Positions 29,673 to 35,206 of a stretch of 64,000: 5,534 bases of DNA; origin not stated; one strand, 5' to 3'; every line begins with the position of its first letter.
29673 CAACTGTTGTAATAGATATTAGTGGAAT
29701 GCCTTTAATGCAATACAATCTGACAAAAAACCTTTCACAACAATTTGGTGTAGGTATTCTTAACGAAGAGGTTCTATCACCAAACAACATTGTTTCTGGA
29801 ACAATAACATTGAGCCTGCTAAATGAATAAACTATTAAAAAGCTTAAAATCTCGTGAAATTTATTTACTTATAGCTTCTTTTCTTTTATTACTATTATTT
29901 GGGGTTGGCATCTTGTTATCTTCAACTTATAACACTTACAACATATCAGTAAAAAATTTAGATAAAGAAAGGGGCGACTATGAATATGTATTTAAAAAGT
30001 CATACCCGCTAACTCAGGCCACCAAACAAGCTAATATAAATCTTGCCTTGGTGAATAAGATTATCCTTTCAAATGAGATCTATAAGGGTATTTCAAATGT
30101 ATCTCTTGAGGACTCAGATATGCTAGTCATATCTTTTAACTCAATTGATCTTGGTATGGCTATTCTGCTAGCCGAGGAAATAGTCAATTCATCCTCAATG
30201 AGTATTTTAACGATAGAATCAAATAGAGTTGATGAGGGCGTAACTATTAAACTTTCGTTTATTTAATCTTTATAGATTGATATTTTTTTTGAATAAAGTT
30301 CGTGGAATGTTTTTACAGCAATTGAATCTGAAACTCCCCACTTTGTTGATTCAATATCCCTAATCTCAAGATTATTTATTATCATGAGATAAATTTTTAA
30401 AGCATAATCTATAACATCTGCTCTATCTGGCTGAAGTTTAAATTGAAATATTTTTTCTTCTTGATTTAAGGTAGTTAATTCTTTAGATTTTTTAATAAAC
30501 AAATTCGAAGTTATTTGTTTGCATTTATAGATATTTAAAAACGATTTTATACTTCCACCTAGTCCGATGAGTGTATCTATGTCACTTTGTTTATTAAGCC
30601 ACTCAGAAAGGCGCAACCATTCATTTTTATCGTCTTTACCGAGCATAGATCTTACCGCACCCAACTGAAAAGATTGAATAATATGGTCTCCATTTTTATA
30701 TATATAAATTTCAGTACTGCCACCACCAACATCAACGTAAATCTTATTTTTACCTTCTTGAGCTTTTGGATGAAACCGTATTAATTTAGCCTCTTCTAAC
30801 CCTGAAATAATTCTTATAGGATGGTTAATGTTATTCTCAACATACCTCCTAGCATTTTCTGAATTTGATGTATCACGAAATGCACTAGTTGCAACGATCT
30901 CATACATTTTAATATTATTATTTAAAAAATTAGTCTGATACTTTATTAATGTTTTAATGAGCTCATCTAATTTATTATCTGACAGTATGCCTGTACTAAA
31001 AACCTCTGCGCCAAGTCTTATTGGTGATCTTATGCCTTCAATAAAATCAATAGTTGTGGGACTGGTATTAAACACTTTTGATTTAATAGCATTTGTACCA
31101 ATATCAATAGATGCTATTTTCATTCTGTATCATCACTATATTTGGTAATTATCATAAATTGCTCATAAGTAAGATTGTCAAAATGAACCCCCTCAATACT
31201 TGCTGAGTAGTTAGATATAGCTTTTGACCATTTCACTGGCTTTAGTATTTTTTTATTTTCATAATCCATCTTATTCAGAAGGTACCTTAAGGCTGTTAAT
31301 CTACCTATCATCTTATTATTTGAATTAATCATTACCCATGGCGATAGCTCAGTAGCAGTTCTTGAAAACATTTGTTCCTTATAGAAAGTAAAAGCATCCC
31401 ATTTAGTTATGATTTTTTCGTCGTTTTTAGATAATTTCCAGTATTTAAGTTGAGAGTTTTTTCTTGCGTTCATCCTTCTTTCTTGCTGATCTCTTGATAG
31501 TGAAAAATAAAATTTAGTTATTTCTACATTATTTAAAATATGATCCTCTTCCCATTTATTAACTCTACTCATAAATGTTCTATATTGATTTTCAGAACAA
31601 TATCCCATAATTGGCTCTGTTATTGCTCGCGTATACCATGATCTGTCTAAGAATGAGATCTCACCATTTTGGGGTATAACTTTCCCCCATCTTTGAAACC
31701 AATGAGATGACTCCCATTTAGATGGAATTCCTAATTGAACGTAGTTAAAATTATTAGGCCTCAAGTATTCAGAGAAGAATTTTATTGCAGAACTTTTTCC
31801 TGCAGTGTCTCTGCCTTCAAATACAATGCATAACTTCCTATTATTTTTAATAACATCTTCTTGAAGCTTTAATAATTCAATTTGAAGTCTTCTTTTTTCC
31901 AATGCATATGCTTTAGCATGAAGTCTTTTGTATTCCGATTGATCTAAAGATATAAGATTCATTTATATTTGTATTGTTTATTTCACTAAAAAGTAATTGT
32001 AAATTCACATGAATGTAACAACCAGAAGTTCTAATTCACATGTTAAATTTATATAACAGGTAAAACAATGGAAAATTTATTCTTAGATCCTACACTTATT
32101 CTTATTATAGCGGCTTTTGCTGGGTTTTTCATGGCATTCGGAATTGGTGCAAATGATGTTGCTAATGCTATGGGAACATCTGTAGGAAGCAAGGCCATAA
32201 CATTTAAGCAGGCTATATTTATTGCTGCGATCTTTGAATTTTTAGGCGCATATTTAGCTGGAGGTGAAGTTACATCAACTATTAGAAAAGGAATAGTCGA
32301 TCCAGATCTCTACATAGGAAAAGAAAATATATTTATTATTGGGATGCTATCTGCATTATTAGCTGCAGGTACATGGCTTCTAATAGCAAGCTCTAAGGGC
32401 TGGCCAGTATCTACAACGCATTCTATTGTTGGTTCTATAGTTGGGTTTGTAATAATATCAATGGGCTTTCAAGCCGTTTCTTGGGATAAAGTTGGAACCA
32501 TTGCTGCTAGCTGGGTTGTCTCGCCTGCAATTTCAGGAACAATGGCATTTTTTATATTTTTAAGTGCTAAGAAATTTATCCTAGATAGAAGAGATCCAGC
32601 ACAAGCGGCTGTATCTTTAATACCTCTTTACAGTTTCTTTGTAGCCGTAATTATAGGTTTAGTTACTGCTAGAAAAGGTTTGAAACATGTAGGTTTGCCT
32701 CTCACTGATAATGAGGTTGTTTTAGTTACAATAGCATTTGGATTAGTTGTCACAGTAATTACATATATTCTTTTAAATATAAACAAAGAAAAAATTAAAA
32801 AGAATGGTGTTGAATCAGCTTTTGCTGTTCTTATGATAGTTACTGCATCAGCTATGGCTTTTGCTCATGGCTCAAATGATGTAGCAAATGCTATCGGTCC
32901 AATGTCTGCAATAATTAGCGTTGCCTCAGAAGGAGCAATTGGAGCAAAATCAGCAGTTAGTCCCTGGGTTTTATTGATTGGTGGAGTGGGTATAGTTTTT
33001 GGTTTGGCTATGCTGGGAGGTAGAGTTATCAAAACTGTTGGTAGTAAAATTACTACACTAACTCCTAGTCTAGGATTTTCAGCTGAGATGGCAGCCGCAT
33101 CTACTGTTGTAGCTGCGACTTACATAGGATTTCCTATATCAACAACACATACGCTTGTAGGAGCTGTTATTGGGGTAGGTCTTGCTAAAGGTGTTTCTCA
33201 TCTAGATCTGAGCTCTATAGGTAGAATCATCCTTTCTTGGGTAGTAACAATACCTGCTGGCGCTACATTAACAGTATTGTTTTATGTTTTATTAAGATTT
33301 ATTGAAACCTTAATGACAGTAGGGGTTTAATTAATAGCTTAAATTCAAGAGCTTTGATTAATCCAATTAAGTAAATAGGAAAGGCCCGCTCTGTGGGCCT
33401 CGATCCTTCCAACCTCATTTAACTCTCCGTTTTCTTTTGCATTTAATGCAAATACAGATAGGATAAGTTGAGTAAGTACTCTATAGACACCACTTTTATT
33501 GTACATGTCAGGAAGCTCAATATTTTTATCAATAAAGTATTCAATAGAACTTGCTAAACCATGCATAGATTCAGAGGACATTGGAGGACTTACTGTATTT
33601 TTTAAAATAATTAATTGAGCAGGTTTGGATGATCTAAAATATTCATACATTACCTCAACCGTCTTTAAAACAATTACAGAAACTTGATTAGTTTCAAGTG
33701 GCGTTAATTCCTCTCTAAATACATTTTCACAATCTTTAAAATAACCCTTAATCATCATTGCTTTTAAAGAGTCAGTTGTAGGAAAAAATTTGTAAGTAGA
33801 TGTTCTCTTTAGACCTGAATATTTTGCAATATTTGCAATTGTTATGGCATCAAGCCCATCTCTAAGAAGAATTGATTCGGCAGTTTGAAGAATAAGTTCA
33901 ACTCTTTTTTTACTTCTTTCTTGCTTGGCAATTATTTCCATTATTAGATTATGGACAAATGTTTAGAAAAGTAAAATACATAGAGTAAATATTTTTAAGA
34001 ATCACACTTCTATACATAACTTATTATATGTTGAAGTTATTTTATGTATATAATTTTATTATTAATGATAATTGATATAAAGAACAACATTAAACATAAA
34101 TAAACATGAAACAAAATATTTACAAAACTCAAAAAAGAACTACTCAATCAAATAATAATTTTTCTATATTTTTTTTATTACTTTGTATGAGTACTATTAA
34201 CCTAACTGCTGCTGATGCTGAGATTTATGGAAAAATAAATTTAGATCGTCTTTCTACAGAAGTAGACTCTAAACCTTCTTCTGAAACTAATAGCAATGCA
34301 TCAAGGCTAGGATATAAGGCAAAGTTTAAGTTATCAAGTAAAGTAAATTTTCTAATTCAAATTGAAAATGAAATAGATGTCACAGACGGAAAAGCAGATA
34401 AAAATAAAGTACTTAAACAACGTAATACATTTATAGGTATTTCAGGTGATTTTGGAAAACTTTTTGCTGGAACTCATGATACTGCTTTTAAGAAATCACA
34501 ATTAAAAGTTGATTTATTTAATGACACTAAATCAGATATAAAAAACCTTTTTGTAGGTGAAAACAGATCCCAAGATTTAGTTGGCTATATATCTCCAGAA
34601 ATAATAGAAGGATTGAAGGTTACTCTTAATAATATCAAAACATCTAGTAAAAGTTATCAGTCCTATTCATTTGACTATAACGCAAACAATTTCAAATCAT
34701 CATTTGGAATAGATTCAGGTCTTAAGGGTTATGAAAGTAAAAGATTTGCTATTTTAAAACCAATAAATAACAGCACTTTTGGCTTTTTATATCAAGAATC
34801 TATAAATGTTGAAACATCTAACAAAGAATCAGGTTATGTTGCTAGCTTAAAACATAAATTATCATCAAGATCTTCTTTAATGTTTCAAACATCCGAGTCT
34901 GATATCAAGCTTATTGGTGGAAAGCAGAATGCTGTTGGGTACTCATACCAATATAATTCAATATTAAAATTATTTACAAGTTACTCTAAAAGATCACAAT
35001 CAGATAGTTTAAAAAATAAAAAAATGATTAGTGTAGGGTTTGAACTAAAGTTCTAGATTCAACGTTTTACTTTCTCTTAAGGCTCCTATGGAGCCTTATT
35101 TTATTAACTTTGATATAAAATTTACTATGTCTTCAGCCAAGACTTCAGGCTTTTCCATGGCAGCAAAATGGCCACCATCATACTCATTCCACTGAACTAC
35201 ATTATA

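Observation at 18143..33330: Phosphate supercluster: phoBR - Pho box - gspC-M - ppx/ppk2 - pitA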

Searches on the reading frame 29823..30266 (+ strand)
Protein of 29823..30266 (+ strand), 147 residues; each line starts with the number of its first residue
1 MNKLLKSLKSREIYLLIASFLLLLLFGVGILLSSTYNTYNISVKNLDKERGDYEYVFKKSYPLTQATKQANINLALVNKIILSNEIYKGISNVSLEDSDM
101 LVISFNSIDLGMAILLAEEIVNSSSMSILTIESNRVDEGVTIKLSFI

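Call 4: search_protein_families(library=pfam, proteins=[window:29823-30266:+])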
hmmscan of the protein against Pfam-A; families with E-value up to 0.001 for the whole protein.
window:29823-30266:+ (147 aa): 0 families

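Call 5: search_protein_families(library=ncbifam, proteins=[window:29823-30266:+], max_evalue=0.01)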
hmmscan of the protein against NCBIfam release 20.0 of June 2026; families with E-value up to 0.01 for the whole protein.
window:29823-30266:+ (147 aa): 0 families

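Call 12: search_protein_families(library=pfam, proteins=[window:29823-30266:+], max_evalue=1)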
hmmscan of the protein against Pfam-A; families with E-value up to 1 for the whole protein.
window:29823-30266:+ (147 aa): 1 family
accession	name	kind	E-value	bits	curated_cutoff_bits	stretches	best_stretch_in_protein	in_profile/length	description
PF03824.22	NicO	-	0.019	14.8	27.7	1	10-67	78-135/287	High-affinity nickel-transport protein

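Call 38: search_solved_structures(query=A2, max_evalue=10)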
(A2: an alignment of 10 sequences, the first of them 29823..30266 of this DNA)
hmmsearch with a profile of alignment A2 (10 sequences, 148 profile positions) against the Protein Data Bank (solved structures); distinct sequences matched with E-value up to 10: 0.

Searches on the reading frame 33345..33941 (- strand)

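Call 4: search_protein_families(library=pfam, proteins=[window:33345-33941:-])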
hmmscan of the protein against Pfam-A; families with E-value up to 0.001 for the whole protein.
window:33345-33941:- (198 aa): 1 family
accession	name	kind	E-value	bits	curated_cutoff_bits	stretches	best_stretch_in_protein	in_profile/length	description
PF00440.29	TetR_N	-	0.00011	22.4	24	1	17-59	1-43/47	Bacterial regulatory proteins, tetR family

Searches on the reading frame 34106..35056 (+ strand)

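Call 4: search_protein_families(library=pfam, proteins=[window:34106-35056:+])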
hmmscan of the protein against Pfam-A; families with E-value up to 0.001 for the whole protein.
window:34106-35056:+ (316 aa): 2 families
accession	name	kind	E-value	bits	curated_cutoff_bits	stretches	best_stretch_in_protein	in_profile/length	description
PF13609.12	Porin_4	-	2.2e-11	44.5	27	1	38-300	18-241/310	Gram-negative porin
PF00267.27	Porin_1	-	6.4e-07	29.6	23.7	1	41-175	9-141/337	Gram-negative porin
